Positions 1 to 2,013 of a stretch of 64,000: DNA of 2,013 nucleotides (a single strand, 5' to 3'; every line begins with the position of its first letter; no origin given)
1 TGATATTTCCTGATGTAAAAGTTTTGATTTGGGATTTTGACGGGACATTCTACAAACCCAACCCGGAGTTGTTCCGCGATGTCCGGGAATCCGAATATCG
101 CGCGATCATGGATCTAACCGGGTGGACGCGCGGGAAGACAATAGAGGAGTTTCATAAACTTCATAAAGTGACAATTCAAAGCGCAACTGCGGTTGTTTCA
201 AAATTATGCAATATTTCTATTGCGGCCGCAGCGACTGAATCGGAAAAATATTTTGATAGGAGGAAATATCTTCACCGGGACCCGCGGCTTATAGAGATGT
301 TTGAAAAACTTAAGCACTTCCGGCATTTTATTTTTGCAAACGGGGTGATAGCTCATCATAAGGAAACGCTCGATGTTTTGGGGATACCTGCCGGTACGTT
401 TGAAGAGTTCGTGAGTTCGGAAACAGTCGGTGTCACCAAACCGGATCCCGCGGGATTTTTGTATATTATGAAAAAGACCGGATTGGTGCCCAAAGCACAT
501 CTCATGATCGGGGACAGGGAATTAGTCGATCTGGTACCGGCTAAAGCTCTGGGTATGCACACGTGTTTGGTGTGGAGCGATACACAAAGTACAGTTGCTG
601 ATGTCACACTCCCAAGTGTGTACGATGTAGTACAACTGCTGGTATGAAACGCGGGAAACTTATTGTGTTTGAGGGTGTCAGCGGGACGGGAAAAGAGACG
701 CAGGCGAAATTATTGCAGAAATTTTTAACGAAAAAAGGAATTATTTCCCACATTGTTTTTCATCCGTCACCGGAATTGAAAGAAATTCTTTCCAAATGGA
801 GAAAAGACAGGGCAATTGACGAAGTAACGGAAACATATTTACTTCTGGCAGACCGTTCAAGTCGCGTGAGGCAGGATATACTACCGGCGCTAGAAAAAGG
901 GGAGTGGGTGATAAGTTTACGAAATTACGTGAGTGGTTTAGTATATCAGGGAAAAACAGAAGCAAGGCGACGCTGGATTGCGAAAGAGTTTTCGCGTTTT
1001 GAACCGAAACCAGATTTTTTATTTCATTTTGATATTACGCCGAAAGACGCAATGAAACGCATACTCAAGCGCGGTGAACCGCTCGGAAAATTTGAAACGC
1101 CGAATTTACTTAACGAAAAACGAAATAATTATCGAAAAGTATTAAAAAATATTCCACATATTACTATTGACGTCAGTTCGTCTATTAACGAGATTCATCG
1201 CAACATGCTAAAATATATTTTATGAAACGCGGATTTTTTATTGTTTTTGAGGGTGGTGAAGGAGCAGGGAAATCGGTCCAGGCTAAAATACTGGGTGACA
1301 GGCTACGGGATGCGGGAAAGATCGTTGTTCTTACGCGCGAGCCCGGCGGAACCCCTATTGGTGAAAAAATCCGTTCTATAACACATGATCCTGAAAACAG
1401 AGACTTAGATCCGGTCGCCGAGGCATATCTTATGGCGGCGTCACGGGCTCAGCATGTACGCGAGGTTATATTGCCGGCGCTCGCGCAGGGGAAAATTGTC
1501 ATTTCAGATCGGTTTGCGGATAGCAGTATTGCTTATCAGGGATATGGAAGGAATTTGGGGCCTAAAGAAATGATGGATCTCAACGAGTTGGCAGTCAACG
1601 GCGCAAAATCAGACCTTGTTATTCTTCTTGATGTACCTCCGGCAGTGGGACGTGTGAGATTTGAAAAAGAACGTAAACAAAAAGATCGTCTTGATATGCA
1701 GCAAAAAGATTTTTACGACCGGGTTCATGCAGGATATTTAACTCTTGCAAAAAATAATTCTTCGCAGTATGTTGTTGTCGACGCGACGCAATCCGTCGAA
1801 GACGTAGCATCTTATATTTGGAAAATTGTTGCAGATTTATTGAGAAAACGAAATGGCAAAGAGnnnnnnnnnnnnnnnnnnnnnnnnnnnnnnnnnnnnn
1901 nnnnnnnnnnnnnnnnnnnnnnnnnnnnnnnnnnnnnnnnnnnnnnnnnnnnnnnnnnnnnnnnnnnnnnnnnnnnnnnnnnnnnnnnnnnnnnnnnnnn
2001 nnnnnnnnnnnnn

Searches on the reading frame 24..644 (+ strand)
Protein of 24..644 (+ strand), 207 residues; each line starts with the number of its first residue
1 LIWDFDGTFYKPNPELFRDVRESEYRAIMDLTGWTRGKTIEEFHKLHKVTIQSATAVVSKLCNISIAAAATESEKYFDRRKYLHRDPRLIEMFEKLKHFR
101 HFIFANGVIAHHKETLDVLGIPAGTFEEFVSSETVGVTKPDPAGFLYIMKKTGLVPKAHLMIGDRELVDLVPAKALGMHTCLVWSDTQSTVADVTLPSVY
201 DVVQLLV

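Call 4: search_protein_families(library=pfam, proteins=[window:24-644:+], max_evalue=1)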
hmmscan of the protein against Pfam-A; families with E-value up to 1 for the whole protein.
window:24-644:+ (207 aa): 3 families
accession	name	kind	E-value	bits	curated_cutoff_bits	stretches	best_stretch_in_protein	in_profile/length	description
PF13419.12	HAD_2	-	1.4e-11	45.3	23.8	1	2-183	2-178/178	Haloacid dehalogenase-like hydrolase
PF00702.32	Hydrolase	-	8.3e-11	43.1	26.4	1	2-177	5-191/191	haloacid dehalogenase-like hydrolase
PF13242.12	Hydrolase_like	-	1.3e-08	35.1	22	1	138-188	3-53/75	HAD-hyrolase-like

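Call 63: search_protein_families(library=padloc, proteins=[window:24-644:+], max_evalue=0.01)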
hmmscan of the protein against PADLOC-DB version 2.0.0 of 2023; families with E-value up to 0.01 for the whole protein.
window:24-644:+ (207 aa): 1 family
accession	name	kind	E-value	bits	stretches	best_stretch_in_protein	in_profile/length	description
PDLC03008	Hydrolase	-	0.0049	14.4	0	137-173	177-213/288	-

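Call 64: search_protein_families(library=phrogs, proteins=[window:24-644:+], max_evalue=0.01)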
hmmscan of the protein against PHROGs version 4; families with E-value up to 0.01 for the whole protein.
window:24-644:+ (207 aa): 1 family
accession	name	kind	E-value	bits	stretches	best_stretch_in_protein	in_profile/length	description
phrog_8468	-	other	9.9e-10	39.5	1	18-191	22-202/221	HAD-superfamily hydrolase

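Call 80: search_protein_families(library=ncbifam, proteins=[window:24-644:+], max_evalue=0.00001)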
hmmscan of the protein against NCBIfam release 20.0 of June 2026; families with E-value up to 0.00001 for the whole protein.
window:24-644:+ (207 aa): 14 families
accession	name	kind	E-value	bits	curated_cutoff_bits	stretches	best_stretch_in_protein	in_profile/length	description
TIGR02253.1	CTE7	subfamily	1.9e-14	53.9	169.75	1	73-189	82-198/221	TIGR02253 family HAD-type hydrolase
TIGR01993.1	Pyr-5-nucltdase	equivalog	2.4e-14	53.6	142.9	1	2-183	4-183/183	pyrimidine 5'-nucleotidase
TIGR02254.1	YjjG_YfnB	equivalog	7e-13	48.6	159.9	1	88-201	101-212/223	YjjG family noncanonical pyrimidine nucleotidase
TIGR01549.1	HAD-SF-IA-v1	subfamily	8.2e-11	42.5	23.3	1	68-177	46-149/149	HAD-IA family hydrolase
NF006976.0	PRK09449.1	equivalog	2.9e-10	40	183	1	91-203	102-213/225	pyrimidine 5'-nucleotidase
TIGR02252.1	DREG-2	subfamily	3.2e-10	40.1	155.2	1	66-182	87-203/203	HAD hydrolase, REG-2-like, family IA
NF009695.0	PRK13222.1-2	equivalog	1.8e-09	37.4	225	1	98-181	110-191/226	phosphoglycolate phosphatase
TIGR01428.1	HAD_type_II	equivalog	5.3e-09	36.4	125.4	1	42-183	52-190/197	haloacid dehalogenase type II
TIGR01509.1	HAD-SF-IA-v3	subfamily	7.1e-09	36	29.4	0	126-183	100-154/154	HAD-IA family hydrolase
TIGR02247.1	HAD-1A3-hyp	subfamily_domain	1.7e-07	31.2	125.4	1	94-191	104-202/211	epoxide hydrolase N-terminal domain-like phosphatase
TIGR01460.1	HAD-SF-IIA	subfamily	3.8e-07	30.2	100.15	1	96-184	150-244/246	HAD-IIA family hydrolase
TIGR01452.1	PGP_euk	subfamily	2.4e-06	27.2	201.95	1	132-187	195-250/279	phosphoglycolate/pyridoxal phosphate family phosphatase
NF053830.1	RUBPPhHalo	equivalog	5.6e-06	26.1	330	0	116-190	137-210/234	ribulose-1,5-bisphosphate 5-phosphatase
NF009698.0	PRK13223.1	equivalog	8.2e-06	25.2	466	0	126-180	144-197/272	phosphoglycolate phosphatase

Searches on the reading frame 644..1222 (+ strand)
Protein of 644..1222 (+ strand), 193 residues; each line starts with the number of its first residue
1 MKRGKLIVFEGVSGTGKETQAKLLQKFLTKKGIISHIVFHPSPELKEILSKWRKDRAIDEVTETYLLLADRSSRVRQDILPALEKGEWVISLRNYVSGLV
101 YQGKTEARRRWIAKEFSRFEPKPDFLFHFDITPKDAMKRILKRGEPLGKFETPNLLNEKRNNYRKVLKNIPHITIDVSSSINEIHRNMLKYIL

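Call 4: search_protein_families(library=pfam, proteins=[window:644-1222:+], max_evalue=1)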
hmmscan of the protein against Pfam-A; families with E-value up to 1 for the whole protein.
window:644-1222:+ (193 aa): 8 families
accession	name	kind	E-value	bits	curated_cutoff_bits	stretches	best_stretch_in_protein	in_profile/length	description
PF02223.23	Thymidylate_kin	-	4.6e-29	101.9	27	1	9-186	1-183/185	Thymidylate kinase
PF01583.26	APS_kinase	-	0.027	14.9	21.1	1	4-34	2-32/152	Adenylylsulphate kinase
PF13238.12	AAA_18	-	0.037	14.9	29.4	1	7-149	1-117/128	AAA domain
PF08433.16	KTI12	-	0.046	13.6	22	1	6-107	3-93/271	Chromatin associated protein KTI12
PF01367.25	5_3_exonuc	-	0.054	14.4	40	1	10-53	21-64/97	5'-3' exonuclease, C-terminal SAM fold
PF01712.25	dNK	-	0.056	13.6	27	0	111-182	115-185/203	Deoxynucleoside kinase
PF13207.12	AAA_17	-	0.06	14.1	27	0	11-27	2-18/136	AAA domain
PF06309.17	Torsin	-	0.12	12.9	27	1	7-40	56-89/127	Torsin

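Call 63: search_protein_families(library=padloc, proteins=[window:644-1222:+], max_evalue=0.01)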
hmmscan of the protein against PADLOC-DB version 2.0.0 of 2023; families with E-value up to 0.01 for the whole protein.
window:644-1222:+ (193 aa): 2 families
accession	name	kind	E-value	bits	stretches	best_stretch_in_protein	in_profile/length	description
PDLC04690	PDC-M51B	-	1.5e-07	29.3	1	5-168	3-156/191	-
PDLC02911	VakA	-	2.1e-05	23.1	1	5-190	3-157/163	-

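Call 64: search_protein_families(library=phrogs, proteins=[window:644-1222:+], max_evalue=0.01)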
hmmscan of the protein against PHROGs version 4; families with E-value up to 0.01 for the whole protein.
window:644-1222:+ (193 aa): 2 families
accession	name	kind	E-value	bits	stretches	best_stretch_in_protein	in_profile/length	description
phrog_761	-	other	1.4e-27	98.3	1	1-192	16-211/362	thymidylate kinase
phrog_16057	-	other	1.3e-08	35.4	1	3-97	4-102/363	thymidylate kinase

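Call 80: search_protein_families(library=ncbifam, proteins=[window:644-1222:+], max_evalue=0.00001)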
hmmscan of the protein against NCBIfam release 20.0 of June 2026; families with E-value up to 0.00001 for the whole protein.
window:644-1222:+ (193 aa): 1 family
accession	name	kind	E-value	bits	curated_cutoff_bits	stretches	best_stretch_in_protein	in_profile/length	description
TIGR00041.1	DTMP_kinase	equivalog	7e-33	114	83.25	1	1-187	1-195/196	dTMP kinase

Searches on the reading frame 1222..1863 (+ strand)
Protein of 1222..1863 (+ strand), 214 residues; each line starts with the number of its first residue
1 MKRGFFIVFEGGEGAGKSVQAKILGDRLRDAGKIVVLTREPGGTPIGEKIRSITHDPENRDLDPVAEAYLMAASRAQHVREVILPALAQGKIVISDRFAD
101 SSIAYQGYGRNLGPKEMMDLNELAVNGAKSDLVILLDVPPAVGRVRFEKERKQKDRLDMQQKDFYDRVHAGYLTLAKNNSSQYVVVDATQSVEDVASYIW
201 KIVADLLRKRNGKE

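Call 4: search_protein_families(library=pfam, proteins=[window:1222-1863:+], max_evalue=1)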
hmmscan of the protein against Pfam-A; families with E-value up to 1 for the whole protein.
window:1222-1863:+ (214 aa): 6 families
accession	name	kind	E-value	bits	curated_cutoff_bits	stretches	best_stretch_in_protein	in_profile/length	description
PF02223.23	Thymidylate_kin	-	2.1e-51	174.7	27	1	9-198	1-184/185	Thymidylate kinase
PF13521.12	AAA_28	-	1.3e-07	32.4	27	1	7-175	2-156/164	AAA domain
PF13207.12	AAA_17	-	0.012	16.4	27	1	11-157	2-128/136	AAA domain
PF24883.2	NPHP3_N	-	0.015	16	24.8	0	7-35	25-53/164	Nephrocystin 3, N-terminal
PF13401.12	AAA_22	-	0.059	14.1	27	1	6-82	7-87/130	AAA domain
PF00005.33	ABC_tran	-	0.2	12.7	25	1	2-58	9-69/137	ABC transporter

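Call 80: search_protein_families(library=ncbifam, proteins=[window:1222-1863:+], max_evalue=0.00001)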
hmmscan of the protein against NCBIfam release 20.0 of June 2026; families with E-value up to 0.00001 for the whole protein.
window:1222-1863:+ (214 aa): 2 families
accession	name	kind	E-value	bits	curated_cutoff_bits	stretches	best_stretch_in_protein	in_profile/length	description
TIGR00041.1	DTMP_kinase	equivalog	1.7e-56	191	83.25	1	1-197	1-194/196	dTMP kinase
NF005923.0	PRK07933.1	equivalog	7.4e-11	41.8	193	1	6-201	2-209/213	dTMP kinase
